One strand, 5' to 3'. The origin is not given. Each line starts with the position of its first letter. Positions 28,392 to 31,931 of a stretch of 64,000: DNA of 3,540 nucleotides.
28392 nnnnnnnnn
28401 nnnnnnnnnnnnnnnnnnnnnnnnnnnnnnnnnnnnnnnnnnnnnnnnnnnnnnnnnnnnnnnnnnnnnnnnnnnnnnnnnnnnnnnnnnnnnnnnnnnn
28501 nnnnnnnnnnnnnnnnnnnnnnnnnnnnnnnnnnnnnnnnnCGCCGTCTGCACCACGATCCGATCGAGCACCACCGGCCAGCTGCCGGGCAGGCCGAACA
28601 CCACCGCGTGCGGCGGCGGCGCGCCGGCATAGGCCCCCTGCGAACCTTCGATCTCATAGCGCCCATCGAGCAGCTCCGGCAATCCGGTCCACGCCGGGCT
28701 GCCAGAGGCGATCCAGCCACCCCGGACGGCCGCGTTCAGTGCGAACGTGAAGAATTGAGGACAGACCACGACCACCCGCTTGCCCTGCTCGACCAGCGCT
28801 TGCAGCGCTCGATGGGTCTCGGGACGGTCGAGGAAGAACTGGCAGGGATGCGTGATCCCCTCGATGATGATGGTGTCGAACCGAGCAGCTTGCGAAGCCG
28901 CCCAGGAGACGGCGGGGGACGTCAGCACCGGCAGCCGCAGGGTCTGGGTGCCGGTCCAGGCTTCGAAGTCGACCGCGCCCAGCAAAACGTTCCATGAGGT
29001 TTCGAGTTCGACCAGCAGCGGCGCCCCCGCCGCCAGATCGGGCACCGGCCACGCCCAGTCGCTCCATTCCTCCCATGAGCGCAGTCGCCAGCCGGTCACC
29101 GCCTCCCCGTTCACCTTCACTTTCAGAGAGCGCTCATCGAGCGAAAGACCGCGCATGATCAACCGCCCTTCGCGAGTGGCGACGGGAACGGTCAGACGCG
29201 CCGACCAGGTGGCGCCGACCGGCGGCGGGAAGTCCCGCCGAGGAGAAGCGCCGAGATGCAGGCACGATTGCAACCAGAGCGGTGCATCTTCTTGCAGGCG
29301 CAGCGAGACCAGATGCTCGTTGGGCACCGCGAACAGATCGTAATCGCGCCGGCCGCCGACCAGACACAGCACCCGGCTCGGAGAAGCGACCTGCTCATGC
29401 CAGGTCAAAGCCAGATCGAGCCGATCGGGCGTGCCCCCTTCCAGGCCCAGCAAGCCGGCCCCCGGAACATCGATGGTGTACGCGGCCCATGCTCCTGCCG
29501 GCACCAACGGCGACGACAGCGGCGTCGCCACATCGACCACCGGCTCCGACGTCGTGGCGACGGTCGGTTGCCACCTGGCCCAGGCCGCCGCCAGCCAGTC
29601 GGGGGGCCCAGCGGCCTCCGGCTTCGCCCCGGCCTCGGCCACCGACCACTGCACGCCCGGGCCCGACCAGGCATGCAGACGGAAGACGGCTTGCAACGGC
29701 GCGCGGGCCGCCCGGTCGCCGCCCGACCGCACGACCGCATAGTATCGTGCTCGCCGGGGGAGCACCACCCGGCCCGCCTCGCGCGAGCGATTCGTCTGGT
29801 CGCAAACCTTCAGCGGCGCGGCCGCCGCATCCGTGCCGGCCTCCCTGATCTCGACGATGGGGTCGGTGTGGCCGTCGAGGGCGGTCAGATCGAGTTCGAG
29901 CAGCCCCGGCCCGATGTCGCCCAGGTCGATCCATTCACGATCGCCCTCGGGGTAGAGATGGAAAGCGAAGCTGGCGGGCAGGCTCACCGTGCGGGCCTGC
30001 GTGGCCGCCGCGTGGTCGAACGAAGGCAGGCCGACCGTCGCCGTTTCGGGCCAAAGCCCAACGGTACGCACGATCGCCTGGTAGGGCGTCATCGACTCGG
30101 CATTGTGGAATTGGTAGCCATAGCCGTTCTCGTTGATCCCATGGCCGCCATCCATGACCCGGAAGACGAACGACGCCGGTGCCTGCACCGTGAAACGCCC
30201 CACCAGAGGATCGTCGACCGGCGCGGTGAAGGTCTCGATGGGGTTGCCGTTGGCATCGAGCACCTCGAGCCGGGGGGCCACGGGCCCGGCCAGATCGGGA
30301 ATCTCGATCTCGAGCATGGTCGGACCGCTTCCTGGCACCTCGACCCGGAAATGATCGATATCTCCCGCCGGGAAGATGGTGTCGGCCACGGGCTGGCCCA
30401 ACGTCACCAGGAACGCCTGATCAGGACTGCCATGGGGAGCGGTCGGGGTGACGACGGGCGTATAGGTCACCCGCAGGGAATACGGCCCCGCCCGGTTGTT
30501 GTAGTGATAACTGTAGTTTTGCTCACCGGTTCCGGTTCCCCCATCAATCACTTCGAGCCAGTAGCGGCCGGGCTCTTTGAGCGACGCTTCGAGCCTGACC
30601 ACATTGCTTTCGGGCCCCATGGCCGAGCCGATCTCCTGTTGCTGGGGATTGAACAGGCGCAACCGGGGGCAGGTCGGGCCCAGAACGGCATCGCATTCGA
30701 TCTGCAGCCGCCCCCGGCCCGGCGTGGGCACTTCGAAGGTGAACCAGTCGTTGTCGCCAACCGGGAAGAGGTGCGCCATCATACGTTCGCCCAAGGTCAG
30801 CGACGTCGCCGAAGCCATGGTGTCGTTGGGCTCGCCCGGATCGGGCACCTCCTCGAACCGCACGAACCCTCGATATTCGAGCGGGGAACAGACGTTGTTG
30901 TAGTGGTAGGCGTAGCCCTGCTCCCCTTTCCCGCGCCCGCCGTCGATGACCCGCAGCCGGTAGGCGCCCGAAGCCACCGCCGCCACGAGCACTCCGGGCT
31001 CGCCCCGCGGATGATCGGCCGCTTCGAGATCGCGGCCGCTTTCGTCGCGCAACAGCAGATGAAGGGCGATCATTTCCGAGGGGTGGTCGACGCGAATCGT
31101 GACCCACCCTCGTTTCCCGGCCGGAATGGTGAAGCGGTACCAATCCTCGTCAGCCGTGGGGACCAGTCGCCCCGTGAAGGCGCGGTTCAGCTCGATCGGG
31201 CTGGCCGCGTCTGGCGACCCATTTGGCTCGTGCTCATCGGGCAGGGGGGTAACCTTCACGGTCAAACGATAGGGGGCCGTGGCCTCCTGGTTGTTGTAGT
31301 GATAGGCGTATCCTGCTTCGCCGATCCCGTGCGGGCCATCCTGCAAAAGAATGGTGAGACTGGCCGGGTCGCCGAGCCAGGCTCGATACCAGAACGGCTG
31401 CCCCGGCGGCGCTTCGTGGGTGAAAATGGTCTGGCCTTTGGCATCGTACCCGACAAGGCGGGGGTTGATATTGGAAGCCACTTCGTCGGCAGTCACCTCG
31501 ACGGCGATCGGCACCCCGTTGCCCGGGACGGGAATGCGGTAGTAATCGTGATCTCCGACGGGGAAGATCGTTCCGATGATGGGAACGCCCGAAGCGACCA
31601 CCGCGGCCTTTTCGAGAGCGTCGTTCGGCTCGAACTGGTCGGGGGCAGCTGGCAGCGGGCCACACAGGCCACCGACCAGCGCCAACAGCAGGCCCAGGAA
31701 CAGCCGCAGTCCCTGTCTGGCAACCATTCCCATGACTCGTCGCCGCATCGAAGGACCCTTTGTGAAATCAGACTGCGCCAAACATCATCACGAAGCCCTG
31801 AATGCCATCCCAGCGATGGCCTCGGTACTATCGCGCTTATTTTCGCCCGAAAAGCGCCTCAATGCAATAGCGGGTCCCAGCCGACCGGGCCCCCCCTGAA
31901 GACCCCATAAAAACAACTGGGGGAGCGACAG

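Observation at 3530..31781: A ~28-kb tricistronic operon: two giant multidomain surface proteins (5201 aa and 3453 aa) bridged by a TPR protein, chained by ATGA start/stop overlaps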

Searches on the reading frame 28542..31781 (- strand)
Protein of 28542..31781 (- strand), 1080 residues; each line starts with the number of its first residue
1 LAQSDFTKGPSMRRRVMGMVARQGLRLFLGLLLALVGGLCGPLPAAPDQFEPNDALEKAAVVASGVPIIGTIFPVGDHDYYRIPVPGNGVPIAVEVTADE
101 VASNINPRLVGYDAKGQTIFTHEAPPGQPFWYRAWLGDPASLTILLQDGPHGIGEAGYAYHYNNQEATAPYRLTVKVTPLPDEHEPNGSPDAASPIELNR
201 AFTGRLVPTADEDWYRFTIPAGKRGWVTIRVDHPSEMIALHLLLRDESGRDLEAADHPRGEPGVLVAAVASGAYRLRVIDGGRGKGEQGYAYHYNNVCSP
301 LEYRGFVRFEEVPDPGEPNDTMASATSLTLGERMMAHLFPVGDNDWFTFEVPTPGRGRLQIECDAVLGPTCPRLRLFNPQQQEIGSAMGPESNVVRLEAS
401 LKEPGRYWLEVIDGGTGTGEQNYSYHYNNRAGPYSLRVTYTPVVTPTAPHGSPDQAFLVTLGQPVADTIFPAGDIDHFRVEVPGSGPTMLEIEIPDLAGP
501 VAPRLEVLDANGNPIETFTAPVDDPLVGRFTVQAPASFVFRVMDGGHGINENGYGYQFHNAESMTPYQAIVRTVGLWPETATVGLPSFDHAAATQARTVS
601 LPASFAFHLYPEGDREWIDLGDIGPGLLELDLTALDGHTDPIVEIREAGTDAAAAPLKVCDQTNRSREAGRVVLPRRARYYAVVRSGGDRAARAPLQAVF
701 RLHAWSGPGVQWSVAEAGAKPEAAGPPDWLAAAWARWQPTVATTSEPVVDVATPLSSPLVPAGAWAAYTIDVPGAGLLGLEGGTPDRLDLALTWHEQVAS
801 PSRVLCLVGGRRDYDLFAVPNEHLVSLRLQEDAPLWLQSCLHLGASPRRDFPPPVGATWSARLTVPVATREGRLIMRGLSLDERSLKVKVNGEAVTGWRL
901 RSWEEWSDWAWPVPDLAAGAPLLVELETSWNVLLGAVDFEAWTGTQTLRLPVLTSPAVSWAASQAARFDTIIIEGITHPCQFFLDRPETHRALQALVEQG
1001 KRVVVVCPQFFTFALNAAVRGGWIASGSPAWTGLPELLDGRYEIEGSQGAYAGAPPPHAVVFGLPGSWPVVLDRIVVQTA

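Call 6: search_protein_families(library=pfam, proteins=[window:28542-31781:-], max_evalue=0.01)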
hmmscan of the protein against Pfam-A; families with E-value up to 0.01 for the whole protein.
window:28542-31781:- (1080 aa): 1 family
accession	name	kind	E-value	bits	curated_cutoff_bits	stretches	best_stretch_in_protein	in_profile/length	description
PF04151.21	PPC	-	5.9e-08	33.9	25.9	0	211-278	1-68/70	Bacterial pre-peptidase C-terminal domain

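Call 20: search_protein_families(library=ncbifam, proteins=[window:28542-31781:-], max_evalue=0.01)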
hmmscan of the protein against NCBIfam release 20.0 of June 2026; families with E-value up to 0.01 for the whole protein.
window:28542-31781:- (1080 aa): 0 families

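Call 61: search_protein_families(library=padloc, proteins=[window:28542-31781:-], max_evalue=0.01)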
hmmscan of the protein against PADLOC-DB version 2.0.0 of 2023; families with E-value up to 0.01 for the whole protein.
window:28542-31781:- (1080 aa): 0 families

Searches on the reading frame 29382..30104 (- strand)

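Call 55: search_protein_families(library=pfam, proteins=[window:29382-30104:-], max_evalue=1)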
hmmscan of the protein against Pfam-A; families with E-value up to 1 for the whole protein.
window:29382-30104:- (241 aa): 1 family
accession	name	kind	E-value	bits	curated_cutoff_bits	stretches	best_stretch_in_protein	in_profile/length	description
PF06298.16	PsbY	-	0.2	12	24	1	198-211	10-23/35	Photosystem II protein Y (PsbY)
